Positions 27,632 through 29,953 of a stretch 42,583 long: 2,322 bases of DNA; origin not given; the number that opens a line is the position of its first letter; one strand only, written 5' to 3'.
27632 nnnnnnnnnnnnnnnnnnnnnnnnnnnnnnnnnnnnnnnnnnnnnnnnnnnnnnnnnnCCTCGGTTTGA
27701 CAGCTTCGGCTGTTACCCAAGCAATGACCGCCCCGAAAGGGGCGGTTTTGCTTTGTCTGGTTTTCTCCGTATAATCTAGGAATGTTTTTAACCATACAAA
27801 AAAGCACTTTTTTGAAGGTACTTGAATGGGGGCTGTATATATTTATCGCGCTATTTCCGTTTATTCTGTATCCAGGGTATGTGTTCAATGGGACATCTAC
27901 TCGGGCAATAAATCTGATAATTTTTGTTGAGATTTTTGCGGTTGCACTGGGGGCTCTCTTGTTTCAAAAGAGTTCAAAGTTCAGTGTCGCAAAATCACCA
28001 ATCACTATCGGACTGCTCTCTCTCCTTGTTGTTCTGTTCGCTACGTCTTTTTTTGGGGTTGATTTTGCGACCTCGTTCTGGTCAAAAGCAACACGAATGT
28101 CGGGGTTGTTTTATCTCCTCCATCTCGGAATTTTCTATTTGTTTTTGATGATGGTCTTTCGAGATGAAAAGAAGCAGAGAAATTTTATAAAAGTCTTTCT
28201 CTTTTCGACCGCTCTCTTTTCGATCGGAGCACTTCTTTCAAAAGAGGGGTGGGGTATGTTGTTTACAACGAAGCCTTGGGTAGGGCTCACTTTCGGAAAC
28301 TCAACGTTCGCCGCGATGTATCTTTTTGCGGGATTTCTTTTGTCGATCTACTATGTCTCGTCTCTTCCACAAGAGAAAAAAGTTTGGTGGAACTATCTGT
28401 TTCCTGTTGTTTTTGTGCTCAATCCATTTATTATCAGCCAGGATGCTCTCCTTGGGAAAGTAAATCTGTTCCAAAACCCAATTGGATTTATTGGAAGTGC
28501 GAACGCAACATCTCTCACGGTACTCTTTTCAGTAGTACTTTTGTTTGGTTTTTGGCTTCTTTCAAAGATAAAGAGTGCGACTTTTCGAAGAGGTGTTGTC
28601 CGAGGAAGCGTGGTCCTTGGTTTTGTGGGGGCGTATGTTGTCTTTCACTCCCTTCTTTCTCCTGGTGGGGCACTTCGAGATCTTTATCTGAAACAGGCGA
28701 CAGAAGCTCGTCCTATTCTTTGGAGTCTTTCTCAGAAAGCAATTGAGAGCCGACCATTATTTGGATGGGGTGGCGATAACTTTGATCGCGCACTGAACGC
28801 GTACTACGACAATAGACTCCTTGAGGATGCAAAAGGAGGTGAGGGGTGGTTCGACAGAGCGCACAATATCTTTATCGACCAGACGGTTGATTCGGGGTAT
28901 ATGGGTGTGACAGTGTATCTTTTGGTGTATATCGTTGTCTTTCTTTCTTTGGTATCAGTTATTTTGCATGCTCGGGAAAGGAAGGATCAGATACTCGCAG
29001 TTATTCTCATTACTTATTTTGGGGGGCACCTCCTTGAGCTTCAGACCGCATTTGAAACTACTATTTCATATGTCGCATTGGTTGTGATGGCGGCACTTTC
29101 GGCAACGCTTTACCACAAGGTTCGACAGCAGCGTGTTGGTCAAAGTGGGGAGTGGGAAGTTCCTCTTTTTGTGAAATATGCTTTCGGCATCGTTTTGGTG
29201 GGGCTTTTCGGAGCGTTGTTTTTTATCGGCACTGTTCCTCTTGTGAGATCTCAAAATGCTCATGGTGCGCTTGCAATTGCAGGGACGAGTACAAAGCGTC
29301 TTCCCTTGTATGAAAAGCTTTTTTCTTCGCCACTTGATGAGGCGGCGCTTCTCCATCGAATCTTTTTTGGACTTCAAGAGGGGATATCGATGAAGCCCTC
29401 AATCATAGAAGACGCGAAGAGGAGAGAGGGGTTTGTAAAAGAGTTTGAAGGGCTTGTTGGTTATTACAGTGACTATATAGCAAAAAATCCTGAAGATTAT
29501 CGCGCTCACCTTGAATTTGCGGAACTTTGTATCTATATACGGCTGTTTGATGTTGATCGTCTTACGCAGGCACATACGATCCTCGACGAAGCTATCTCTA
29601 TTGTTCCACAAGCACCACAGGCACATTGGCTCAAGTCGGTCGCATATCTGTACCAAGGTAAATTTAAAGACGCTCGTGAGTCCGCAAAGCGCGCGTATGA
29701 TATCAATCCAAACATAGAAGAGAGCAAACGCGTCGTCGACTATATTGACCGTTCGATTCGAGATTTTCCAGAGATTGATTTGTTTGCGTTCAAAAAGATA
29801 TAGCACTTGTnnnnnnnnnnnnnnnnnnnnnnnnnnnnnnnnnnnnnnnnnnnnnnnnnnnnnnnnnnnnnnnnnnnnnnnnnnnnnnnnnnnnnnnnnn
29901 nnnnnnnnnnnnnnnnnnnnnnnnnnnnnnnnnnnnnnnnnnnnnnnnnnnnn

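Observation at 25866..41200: Surface-protein gene followed by a Wzy_C/TPR protein and a complete glycan assembly locus: candidate surface-layer protein O-glycosylation system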

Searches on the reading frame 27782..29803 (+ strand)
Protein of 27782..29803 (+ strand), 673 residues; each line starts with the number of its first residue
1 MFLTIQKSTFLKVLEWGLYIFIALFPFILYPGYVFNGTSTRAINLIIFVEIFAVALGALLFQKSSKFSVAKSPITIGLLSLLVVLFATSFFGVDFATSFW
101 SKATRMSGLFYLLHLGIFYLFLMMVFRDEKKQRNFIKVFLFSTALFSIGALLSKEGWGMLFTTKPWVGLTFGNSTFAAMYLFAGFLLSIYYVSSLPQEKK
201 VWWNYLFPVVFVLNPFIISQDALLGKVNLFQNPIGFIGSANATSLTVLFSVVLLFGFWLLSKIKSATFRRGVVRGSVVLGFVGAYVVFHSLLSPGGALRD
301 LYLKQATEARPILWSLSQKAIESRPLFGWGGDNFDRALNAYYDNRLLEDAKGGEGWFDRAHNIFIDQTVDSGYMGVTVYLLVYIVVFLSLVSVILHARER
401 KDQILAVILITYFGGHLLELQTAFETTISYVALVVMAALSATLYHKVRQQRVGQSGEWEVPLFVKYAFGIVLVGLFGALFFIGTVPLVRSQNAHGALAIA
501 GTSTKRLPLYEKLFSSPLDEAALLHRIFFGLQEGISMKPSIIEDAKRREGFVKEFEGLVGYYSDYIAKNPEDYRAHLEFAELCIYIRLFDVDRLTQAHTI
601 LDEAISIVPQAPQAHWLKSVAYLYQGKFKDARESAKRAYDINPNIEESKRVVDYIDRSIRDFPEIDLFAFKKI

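Call 4: search_protein_families(library=pfam, proteins=[window:27782-29803:+], max_evalue=0.01)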
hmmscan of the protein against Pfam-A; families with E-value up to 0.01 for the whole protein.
window:27782-29803:+ (673 aa): 5 families
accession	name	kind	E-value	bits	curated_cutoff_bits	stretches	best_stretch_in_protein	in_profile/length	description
PF04932.20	Wzy_C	-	5.7e-08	33.1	31.7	1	243-380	17-149/149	O-Antigen ligase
PF13432.12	TPR_16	-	4.9e-06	27.3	32.7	1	589-644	8-63/65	Tetratricopeptide repeat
PF07719.23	TPR_2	-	2.4e-05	24.6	27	1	613-644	2-33/34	Tetratricopeptide repeat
PF13428.12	TPR_14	-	9.3e-05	23.2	23.5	0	613-644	2-33/44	Tetratricopeptide repeat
PF14559.12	TPR_19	-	0.0002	22.1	25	0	592-638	5-51/68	Tetratricopeptide repeat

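Call 8: find_homologous_proteins(query=window:27782-29803:+)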
Query window:27782-29803:+ (673 aa): 204 proteins with E <= 0.001 among 8000 candidates; the best 120 are listed.
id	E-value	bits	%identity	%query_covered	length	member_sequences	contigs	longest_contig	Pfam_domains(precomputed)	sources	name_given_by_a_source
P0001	0.0e+0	1445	96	100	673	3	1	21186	PF13432.13,PF07719.24,PF04932.21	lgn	-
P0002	2.5e-240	818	53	100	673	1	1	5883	PF04932.21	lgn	-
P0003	3.7e-240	817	53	100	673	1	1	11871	PF13432.13,PF07719.24,PF04932.21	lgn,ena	-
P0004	4.5e-240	817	53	100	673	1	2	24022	PF04932.21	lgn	-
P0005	1.4e-233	795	52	100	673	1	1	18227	PF07719.24,PF04932.21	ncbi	-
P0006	2.2e-233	795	52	100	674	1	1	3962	PF04932.21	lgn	-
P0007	3.4e-232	791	52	100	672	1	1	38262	PF07719.24,PF04932.21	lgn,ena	-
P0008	1.6e-230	785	51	100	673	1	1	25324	PF13428.13,PF04932.21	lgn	-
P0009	6.3e-229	780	52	100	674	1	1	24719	PF13432.13,PF04932.21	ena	-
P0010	2.7e-228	778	52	100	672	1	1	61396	PF04932.21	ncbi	-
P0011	1.6e-227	775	52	100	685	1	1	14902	PF07719.24,PF04932.21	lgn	-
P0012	6.1e-227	773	52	100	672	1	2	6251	PF04932.21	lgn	-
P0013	1.1e-226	773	52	100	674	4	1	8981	PF13432.13,PF07719.24,PF04932.21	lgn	-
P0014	2.2e-226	772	52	98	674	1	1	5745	PF13432.13,PF07719.24,PF04932.21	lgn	-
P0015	4.6e-226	771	51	100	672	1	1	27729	PF13432.13,PF04932.21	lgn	-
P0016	1.7e-223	762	52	100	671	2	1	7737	PF04932.21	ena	-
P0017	1.9e-222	759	54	98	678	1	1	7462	PF13432.13,PF07719.24,PF04932.21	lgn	-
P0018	7.2e-221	753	51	98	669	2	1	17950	PF14559.13,PF07719.24,PF04932.21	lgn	-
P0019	2.8e-220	751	52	100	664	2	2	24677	PF04932.21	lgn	-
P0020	1.0e-219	750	52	99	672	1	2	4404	PF04932.21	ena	-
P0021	1.3e-219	749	51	98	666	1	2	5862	PF04932.21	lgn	-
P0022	2.9e-217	742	49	100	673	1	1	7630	PF07719.24,PF04932.21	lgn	-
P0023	3.5e-217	741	48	100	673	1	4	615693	PF04932.21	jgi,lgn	jgi:O-antigen ligase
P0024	5.1e-217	741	50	100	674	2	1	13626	PF04932.21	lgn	-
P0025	3.3e-215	735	52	99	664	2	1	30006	PF04932.21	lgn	-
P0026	9.7e-215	733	50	100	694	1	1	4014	PF04932.21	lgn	-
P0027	1.2e-214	733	49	100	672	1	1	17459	PF04932.21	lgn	-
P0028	2.2e-214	732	49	100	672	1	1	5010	PF04932.21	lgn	-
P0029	2.3e-214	732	49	100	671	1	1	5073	PF13432.13,PF13428.13,PF07719.24,PF04932.21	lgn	-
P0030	1.0e-213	730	49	100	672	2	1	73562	PF04932.21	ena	-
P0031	1.0e-213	730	50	100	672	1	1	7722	PF04932.21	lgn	-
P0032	3.1e-213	728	49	100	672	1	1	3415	PF04932.21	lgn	-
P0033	1.3e-212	726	50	100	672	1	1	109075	PF04932.21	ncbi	-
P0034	4.3e-212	724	48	100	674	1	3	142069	PF04932.21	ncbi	-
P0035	1.0e-211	723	49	100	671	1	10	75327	PF13432.13,PF13428.13,PF07719.24,PF04932.21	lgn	-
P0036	3.0e-211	722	48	100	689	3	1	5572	PF04932.21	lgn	-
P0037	5.9e-209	714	49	100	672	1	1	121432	PF13428.13,PF04932.21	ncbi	-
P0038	6.5e-209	714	49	100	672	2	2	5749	PF13432.13,PF07719.24,PF04932.21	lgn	-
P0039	2.7e-208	712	47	100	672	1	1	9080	PF07719.24,PF04932.21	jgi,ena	-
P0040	7.4e-208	710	48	100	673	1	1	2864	PF04932.21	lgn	-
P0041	1.3e-207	710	50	99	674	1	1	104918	PF13431.13,PF04932.21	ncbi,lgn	-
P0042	6.0e-207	707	48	100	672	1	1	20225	PF13432.13,PF07719.24,PF04932.21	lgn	-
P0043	9.4e-207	707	48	100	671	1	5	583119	PF13432.13,PF04932.21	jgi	jgi:tetratricopeptide (TPR) repeat protein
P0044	1.6e-206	706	49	99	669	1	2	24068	PF13432.13,PF13428.13,PF07719.24,PF04932.21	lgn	-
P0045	4.2e-206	705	48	100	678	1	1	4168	PF07719.24,PF04932.21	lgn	-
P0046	9.6e-206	703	49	100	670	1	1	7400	PF04932.21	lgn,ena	-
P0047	2.1e-205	702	49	97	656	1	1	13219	PF04932.21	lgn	-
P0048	3.5e-204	698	48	100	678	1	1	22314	PF07719.24,PF04932.21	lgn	-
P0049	3.6e-204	698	49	100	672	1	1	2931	PF07719.24,PF04932.21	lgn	-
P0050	2.6e-203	695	49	99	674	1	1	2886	PF04932.21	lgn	-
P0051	3.5e-203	695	48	98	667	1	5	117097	PF13432.13,PF13428.13,PF04932.21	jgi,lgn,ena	jgi:O-antigen ligase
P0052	3.8e-203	695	47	100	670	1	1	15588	PF07719.24,PF04932.21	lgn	-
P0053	9.3e-203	694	50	99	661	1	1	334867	PF07719.24,PF04932.21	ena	-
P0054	4.8e-202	691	46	100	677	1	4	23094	PF07719.24,PF04932.21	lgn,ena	-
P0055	6.6e-201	687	47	100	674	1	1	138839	PF13432.13,PF04932.21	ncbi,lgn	-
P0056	3.4e-200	685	49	100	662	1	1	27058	PF04932.21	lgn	-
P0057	1.3e-199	683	48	100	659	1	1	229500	PF04932.21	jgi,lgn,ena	-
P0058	3.8e-198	678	48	99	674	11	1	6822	PF04932.21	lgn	-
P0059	1.5e-196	673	47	99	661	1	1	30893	PF04932.21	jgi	-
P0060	2.9e-196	672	47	100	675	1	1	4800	PF04932.21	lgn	-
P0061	6.4e-196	671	48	100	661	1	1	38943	PF13432.13,PF04932.21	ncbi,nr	ncbi:MAG TPA: O-antigen ligase family protein [Candidatus Paceibacterota bacterium]|nr:O-antigen lig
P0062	8.3e-196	671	46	100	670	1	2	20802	PF04932.21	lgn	-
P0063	1.9e-195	669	47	100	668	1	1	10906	PF04932.21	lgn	-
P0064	2.1e-195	669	51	84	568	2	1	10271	PF13432.13,PF07719.24,PF04932.21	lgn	-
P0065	7.7e-193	661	46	100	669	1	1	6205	PF13431.13,PF13432.13,PF13181.13,PF04932.21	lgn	-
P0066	9.3e-193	661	46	100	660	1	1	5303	PF04932.21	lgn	-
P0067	1.3e-192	660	47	100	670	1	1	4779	PF07719.24,PF04932.21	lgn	-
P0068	3.0e-192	659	45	100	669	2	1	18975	PF13431.13,PF13432.13,PF04932.21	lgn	-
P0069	6.0e-191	655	47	100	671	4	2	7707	PF04932.21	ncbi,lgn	-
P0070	2.0e-190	653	46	100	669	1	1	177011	PF13428.13,PF07719.24,PF04932.21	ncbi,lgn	-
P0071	1.4e-189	650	45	100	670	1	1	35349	PF13431.13,PF04932.21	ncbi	-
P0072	2.6e-187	643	45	100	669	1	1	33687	PF04932.21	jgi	jgi:O-antigen ligase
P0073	2.6e-187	643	46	100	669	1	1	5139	PF04932.21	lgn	-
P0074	3.2e-187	642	45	98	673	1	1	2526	PF14559.13,PF04932.21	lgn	-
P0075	8.6e-187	641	45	100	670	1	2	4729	PF07719.24,PF04932.21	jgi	jgi:O-antigen ligase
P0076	1.6e-186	640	44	100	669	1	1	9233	PF13432.13,PF04932.21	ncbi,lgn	-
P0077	1.0e-184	634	44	100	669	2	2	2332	PF14559.13,PF13431.13,PF07719.24,PF04932.21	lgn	-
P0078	1.4e-184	634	45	100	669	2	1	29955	PF13432.13,PF07719.24,PF04932.21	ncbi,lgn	ncbi:MAG: O-antigen ligase family protein [Patescibacteria group bacterium]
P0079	1.1e-183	631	43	100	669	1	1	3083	PF04932.21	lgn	-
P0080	2.9e-183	629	45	100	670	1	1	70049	PF04932.21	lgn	-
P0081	3.3e-181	622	43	100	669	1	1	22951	PF13432.13,PF04932.21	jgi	jgi:O-antigen ligase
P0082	8.9e-181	621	46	93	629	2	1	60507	PF13432.13,PF04932.21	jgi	-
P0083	1.2e-180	621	44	100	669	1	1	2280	PF13432.13,PF07719.24,PF04932.21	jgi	jgi:O-antigen ligase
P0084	1.3e-178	614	44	100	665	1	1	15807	PF04932.21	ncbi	-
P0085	1.2e-177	611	45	99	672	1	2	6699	PF04932.21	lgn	-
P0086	2.0e-176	607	45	97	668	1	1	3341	PF13431.13,PF00515.35,PF13428.13,PF07719.24,PF04932.21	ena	-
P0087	3.1e-176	606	43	100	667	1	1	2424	PF04932.21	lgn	-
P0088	3.9e-176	606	44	100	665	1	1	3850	PF07719.24,PF04932.21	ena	-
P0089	7.1e-176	605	45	100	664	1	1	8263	PF04932.21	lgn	-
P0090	1.2e-175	604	45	99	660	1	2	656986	PF13432.13,PF13181.13,PF07719.24,PF04932.21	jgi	jgi:O-antigen ligase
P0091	1.6e-175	604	44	99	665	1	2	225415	PF04932.21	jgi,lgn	-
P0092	4.1e-175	602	44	99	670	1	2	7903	PF14559.13,PF13432.13,PF13181.13,PF07719.24,PF04932.21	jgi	jgi:O-antigen ligase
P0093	5.1e-174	599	44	98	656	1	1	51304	PF14559.13,PF13414.13,PF13432.13,PF07719.24,PF04932.21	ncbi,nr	ncbi:MAG: O-antigen ligase family protein [bacterium]|nr:O-antigen ligase family protein [bacterium]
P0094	2.0e-173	597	44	100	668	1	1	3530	PF13432.13,PF07719.24,PF04932.21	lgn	-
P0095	2.1e-173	597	42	100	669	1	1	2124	PF04932.21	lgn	-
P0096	2.7e-173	596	43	100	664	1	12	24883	PF04932.21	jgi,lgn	jgi:O-antigen ligase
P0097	1.1e-172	594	44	100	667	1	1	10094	PF13181.13,PF07719.24,PF04932.21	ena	-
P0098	1.4e-172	594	43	100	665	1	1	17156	PF13431.13,PF13414.13,PF13432.13,PF13428.13,PF13181.13,PF07719.24,PF04932.21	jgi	jgi:O-antigen ligase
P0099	4.2e-172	592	43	99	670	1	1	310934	PF14559.13,PF13431.13,PF13414.13,PF07719.24,PF04932.21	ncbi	-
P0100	5.9e-172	592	43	100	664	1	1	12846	PF04932.21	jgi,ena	-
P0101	6.5e-170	585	43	100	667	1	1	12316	PF04932.21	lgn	-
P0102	1.2e-169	584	43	100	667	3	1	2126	PF07719.24,PF04932.21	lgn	-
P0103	9.0e-169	581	44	100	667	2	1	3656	PF13181.13,PF07719.24,PF04932.21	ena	-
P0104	1.2e-168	581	44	100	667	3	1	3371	PF00515.35,PF13181.13,PF07719.24,PF04932.21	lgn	-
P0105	2.0e-168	580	42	100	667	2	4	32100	PF04932.21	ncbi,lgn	-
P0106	7.6e-168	578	44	99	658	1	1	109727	PF04932.21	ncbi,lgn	ncbi:MAG: O-antigen ligase family protein [Patescibacteria group bacterium]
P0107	1.5e-167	577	44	99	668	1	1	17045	PF14559.13,PF00515.35,PF13432.13,PF13181.13,PF07719.24,PF04932.21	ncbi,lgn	-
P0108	1.6e-166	574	42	100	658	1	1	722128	PF13431.13,PF04932.21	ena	-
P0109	2.8e-166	573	42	98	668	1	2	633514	PF13431.13,PF13428.13,PF07719.24,PF04932.21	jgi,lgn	jgi:O-antigen ligase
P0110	3.2e-166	573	43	99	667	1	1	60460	PF14559.13,PF13431.13,PF00515.35,PF13428.13,PF13181.13,PF07719.24,PF04932.21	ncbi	-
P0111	4.1e-166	573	42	100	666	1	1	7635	PF04932.21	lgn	-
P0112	5.1e-166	572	41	100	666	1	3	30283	PF04932.21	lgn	-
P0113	8.7e-166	571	43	100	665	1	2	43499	PF07719.24,PF04932.21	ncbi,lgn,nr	ncbi:MAG: O-antigen ligase family protein [bacterium]|nr:O-antigen ligase family protein [bacterium]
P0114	2.2e-165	570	43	99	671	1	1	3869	PF04932.21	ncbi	-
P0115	2.8e-165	570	45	97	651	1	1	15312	PF14559.13,PF13431.13,PF13428.13,PF13181.13,PF04932.21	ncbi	-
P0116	3.5e-165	569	44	99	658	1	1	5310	PF04932.21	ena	-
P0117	4.0e-165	569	43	100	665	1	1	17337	PF04932.21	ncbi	-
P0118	5.9e-164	565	43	99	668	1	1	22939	PF13431.13,PF00515.35,PF13428.13,PF13181.13,PF07719.24,PF04932.21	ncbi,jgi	-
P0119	8.2e-164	565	43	99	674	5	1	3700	PF04932.21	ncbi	-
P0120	9.3e-164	565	43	99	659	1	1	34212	PF13432.13,PF13181.13,PF07719.24,PF04932.21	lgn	-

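Call 11: find_related_loci(query=window:27782-29803:+, collection=genome_contigs, flank=10000)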
Query window:27782-29803:+ (673 aa) in genome_contigs; peptide patterns used: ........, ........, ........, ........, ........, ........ (x = any residue, [..] = any of these).
76 stretches matched a pattern; 2 encode a relative of the query (tblastn E <= 1e-3); 2 distinct loci.
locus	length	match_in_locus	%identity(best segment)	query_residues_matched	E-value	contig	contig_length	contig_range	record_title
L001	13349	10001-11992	43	1-673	7e-175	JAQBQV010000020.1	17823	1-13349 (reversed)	MAG: Parcubacteria group bacterium isolate RYN_382 scaffold_3427402, whole genome shotgun sequence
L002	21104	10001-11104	23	14-397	3e-5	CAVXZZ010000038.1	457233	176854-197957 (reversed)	MAG: uncultured delta proteobacterium isolate MFD03804.bin.1.84 genome assembly, contig: contig_8295, whole genome shotg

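Call 13: find_related_loci(query=A1, collection=genome_contigs, flank=10000)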
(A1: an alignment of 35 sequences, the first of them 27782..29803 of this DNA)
Query A1 (673 aa) in genome_contigs; peptide patterns used: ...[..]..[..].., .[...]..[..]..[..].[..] (x = any residue, [..] = any of these).
94 stretches matched a pattern; 60 encode a relative of the query (tblastn E <= 1e-3); 54 distinct loci.
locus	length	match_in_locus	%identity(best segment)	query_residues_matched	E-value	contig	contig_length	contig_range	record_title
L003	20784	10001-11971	51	14-673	0e+0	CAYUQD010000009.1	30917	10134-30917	MAG TPA_asm: uncultured Candidatus Saccharibacteria bacterium isolate SRP285395_co2_363 genome assembly, contig: NODE_23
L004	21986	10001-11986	50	12-673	0e+0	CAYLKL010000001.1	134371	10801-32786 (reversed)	MAG TPA_asm: uncultured Candidatus Saccharibacteria bacterium isolate SRP285395_co2_102 genome assembly, contig: NODE_12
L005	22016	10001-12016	49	1-673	0e+0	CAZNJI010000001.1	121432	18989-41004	MAG TPA_asm: uncultured Candidatus Saccharibacteria bacterium isolate SRP329715_co2_69 genome assembly, contig: NODE_285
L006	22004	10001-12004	50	7-673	0e+0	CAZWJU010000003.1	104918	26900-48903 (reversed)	MAG TPA_asm: uncultured Candidatus Saccharibacteria bacterium isolate SRP278252_co2_131 genome assembly, contig: NODE_26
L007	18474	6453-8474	48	1-673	0e+0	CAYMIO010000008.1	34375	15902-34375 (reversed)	MAG TPA_asm: uncultured Candidatus Saccharibacteria bacterium isolate SRP219642_co7_72 genome assembly, contig: NODE_166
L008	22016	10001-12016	50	1-673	0e+0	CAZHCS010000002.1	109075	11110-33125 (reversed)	MAG TPA_asm: uncultured Candidatus Saccharibacteria bacterium isolate SRP300315_co1_142 genome assembly, contig: NODE_80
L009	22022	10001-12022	47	1-673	0e+0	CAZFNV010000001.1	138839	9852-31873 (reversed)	MAG TPA_asm: uncultured Candidatus Saccharibacteria bacterium isolate SRP329715_co1_370 genome assembly, contig: NODE_11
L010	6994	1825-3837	47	1-673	0e+0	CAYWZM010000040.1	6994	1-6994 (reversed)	MAG TPA_asm: uncultured Candidatus Saccharibacteria bacterium isolate SRP135725_co1_187 genome assembly, contig: NODE_16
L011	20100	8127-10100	48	1-670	0e+0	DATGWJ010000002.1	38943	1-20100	MAG TPA_asm: Candidatus Paceibacterota bacterium isolate SMAG_U10579 k141_497566, whole genome shotgun sequence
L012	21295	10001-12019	46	1-673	0e+0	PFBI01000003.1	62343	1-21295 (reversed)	MAG: Candidatus Kaiserbacteria bacterium CG10_big_fil_rev_8_21_14_0_10_47_16 CG10_8_21_14_0.10_scaffold_563_c, whole gen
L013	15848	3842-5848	45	1-673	0e+0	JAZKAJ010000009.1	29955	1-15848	MAG: Patescibacteria group bacterium isolate ADI_H3L2_1_122_18_3-bin016 ADIH3L21_B016_0_000000000009, whole genome shotg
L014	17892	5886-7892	45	1-670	0e+0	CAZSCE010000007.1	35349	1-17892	MAG TPA_asm: uncultured Candidatus Saccharibacteria bacterium isolate SRP272421_co1_693 genome assembly, contig: NODE_24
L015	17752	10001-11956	44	6-673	5e-179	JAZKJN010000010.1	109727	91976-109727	MAG: Patescibacteria group bacterium isolate ADI_DC_SW_02_SPN_11032020-bin123 DCSW02SPN_B123_0_000000000010, whole genom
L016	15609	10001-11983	43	1-673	6e-175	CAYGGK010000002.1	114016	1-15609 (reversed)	MAG TPA_asm: uncultured Candidatus Saccharibacteria bacterium isolate ERP113451_co3_264 genome assembly, contig: NODE_47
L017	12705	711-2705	43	1-673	2e-174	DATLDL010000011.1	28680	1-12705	MAG TPA_asm: Candidatus Paceibacterota bacterium isolate SMAG_U14349 k141_2448735, whole genome shotgun sequence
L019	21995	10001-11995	42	1-673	2e-172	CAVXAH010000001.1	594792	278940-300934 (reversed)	MAG: uncultured bacterium isolate MFD01275.bin.1.77 genome assembly, contig: contig_4149, whole genome shotgun sequence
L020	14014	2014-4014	42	1-673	3e-172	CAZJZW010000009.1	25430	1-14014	MAG TPA_asm: uncultured Candidatus Saccharibacteria bacterium isolate SRP219642_co7_382 genome assembly, contig: NODE_26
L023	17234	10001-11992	43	1-673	4e-169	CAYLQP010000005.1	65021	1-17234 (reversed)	MAG TPA_asm: uncultured Candidatus Saccharibacteria bacterium isolate SRP286056_co1_749 genome assembly, contig: NODE_40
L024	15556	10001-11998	42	1-673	3e-168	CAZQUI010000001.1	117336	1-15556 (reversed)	MAG TPA_asm: uncultured Candidatus Saccharibacteria bacterium isolate SRP342105_co1_472 genome assembly, contig: NODE_18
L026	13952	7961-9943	43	6-673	2e-168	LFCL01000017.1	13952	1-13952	MAG: Parcubacteria bacterium C7867-002 C7867_00477, whole genome shotgun sequence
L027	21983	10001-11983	41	1-671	2e-165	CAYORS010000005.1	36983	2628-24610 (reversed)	MAG TPA_asm: uncultured Candidatus Saccharibacteria bacterium isolate SRP135725_co1_34 genome assembly, contig: NODE_111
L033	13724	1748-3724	39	8-673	3e-155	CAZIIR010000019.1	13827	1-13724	MAG TPA_asm: uncultured Candidatus Saccharibacteria bacterium isolate SRP286056_co2_287 genome assembly, contig: NODE_71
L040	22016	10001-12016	49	1-673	0e+0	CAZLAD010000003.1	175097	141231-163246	MAG TPA_asm: uncultured Candidatus Saccharibacteria bacterium isolate SRP278252_co2_797 genome assembly, contig: NODE_90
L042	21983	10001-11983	44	6-673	4e-170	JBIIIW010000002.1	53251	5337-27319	MAG: Candidatus Paceibacteria bacterium isolate ME2001-09-10pf_3300042914_group1_bin230 Rohwer_bin1538_scaffold_265_c1,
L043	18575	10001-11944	40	15-673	1e-156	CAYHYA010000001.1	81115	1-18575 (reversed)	MAG TPA_asm: uncultured Candidatus Saccharibacteria bacterium isolate ERP119705_co17_149 genome assembly, contig: NODE_2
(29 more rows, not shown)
